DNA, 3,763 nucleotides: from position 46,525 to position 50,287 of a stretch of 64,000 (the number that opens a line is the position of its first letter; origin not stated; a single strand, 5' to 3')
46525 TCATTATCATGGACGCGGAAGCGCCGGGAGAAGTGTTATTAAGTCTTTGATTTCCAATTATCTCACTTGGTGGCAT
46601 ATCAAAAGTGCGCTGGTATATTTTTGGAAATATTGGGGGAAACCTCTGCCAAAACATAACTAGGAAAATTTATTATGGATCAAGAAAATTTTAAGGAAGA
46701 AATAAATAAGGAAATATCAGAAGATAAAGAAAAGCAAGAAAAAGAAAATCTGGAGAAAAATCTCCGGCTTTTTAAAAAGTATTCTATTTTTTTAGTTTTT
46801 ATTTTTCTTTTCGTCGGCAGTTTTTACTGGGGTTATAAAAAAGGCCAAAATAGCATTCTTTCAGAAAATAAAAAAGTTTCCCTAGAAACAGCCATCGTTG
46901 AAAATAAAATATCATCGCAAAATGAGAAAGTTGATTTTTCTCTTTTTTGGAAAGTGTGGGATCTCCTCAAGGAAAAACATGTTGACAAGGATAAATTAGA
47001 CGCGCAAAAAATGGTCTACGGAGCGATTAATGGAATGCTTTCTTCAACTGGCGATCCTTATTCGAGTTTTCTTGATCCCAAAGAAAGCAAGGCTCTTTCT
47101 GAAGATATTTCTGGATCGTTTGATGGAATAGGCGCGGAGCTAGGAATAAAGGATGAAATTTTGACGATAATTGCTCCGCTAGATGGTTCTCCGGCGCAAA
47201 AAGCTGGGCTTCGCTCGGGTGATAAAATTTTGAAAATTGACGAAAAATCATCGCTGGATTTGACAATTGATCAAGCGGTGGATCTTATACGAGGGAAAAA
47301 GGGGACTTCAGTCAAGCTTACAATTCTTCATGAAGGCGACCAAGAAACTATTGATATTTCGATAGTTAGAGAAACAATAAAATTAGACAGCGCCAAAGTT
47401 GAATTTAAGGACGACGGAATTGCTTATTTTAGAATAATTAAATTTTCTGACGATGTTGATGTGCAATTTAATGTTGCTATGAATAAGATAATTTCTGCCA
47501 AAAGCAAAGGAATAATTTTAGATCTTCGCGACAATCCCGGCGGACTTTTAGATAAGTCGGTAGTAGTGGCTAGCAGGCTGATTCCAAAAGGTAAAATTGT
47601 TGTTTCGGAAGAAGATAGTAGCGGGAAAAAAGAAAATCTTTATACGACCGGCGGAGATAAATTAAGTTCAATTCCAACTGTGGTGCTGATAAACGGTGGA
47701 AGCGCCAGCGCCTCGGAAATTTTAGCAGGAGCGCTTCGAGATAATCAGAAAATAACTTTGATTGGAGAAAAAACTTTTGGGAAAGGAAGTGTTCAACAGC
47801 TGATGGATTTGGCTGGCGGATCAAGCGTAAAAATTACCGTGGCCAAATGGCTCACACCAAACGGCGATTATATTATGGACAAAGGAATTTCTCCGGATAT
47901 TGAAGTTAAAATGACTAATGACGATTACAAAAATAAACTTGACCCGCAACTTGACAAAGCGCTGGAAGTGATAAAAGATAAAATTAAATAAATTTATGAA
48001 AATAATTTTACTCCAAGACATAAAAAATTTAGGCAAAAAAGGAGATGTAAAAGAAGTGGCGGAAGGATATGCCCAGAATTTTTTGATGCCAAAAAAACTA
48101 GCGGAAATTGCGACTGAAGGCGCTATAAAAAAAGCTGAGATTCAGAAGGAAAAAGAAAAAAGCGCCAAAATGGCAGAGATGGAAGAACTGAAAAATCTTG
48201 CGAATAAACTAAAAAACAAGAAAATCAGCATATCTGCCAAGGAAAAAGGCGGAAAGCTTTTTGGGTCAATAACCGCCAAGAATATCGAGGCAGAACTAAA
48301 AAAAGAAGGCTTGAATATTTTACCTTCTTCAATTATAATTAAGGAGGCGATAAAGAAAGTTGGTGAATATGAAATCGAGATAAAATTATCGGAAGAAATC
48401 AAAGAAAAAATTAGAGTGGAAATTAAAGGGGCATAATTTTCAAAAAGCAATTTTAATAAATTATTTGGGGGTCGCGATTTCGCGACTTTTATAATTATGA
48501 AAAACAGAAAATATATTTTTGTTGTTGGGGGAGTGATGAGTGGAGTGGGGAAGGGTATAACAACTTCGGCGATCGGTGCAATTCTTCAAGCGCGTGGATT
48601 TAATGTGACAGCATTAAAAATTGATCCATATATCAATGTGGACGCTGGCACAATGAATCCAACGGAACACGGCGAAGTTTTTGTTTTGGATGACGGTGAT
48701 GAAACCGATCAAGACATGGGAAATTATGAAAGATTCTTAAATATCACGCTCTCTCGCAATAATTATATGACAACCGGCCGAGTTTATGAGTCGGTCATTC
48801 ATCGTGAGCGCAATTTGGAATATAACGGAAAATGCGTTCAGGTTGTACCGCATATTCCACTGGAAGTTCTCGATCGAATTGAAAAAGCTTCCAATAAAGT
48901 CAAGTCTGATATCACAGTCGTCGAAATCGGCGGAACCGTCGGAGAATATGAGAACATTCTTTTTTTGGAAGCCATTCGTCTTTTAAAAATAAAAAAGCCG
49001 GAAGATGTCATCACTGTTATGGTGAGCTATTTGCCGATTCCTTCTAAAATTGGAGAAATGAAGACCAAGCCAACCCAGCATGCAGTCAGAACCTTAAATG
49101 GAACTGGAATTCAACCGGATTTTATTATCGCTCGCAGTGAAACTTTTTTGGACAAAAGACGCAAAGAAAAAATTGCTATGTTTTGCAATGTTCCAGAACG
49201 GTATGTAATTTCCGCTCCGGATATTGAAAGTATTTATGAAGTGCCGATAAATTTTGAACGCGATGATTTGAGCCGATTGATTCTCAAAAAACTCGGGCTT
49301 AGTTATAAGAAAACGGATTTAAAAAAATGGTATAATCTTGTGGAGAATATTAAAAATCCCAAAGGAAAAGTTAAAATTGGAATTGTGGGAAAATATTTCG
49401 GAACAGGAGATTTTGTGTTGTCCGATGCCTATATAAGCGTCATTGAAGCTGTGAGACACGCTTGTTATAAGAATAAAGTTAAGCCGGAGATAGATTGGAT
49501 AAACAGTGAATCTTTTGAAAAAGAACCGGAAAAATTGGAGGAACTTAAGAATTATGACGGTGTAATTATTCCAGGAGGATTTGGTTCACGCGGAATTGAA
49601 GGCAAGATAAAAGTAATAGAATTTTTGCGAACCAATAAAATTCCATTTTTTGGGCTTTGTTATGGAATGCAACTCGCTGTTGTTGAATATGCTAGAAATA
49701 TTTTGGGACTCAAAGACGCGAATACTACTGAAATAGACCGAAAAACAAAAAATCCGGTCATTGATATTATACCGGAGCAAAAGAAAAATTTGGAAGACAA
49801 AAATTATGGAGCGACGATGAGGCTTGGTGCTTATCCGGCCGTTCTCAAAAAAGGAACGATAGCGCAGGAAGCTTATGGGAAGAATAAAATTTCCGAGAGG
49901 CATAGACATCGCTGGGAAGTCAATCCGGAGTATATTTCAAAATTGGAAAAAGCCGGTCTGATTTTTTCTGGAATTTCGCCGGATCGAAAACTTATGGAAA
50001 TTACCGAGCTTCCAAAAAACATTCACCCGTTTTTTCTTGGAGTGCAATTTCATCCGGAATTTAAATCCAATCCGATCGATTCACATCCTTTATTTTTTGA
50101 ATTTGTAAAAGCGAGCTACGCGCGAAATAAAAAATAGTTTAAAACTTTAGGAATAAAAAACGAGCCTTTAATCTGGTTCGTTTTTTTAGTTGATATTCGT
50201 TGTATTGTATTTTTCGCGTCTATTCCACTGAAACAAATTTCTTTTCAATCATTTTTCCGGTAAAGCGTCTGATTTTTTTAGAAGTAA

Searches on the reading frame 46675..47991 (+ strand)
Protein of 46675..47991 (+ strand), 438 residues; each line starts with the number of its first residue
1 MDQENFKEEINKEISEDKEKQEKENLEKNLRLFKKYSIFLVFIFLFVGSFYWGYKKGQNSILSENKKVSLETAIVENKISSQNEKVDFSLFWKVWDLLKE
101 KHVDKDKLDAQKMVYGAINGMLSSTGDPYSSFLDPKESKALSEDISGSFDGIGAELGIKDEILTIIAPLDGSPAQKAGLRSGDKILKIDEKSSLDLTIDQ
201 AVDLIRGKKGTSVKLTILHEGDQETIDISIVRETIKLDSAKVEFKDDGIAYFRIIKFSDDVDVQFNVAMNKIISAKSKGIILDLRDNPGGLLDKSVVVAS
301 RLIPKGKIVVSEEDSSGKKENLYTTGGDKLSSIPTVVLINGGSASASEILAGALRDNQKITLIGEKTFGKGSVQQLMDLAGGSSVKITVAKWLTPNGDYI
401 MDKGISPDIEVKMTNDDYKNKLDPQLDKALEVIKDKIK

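Call 77: search_protein_families(library=pfam, proteins=[window:46675-47991:+], max_evalue=0.0001)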
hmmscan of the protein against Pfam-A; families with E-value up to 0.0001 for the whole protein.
window:46675-47991:+ (438 aa): 5 families
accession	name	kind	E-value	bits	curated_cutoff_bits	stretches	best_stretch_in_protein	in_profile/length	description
PF03572.23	Peptidase_S41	-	3e-48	164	24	1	249-411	2-165/165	Peptidase family S41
PF17820.7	PDZ_6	-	6.7e-14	51.8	27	1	167-217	4-52/54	PDZ domain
PF13180.12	PDZ_2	-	8.3e-10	39.3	27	1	152-229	3-79/80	PDZ domain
PF22694.1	CtpB_N-like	-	1.7e-09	38.4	27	1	50-135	8-83/85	Activating protease CtpB N-terminal domain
PF00595.29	PDZ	-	2.2e-09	38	23.2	1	151-218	13-81/81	PDZ domain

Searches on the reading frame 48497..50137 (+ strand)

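Call 77: search_protein_families(library=pfam, proteins=[window:48497-50137:+], max_evalue=0.0001)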
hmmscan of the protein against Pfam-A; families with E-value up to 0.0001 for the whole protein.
window:48497-50137:+ (546 aa): 4 families
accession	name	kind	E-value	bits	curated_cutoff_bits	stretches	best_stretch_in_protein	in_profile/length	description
PF06418.20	CTP_synth_N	-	3.2e-109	364.8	26.1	1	5-268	1-265/265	CTP synthase N-terminus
PF00117.34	GATase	-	3.7e-41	141.3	22.8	1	308-538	2-189/190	Glutamine amidotransferase class-I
PF01656.29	CbiA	-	2.2e-06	28.1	25.4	1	10-433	3-117/125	CobQ/CobB/MinD/ParA nucleotide binding domain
PF07722.19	Peptidase_C26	-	2.4e-05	24.6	20.5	1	372-521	96-219/219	Peptidase C26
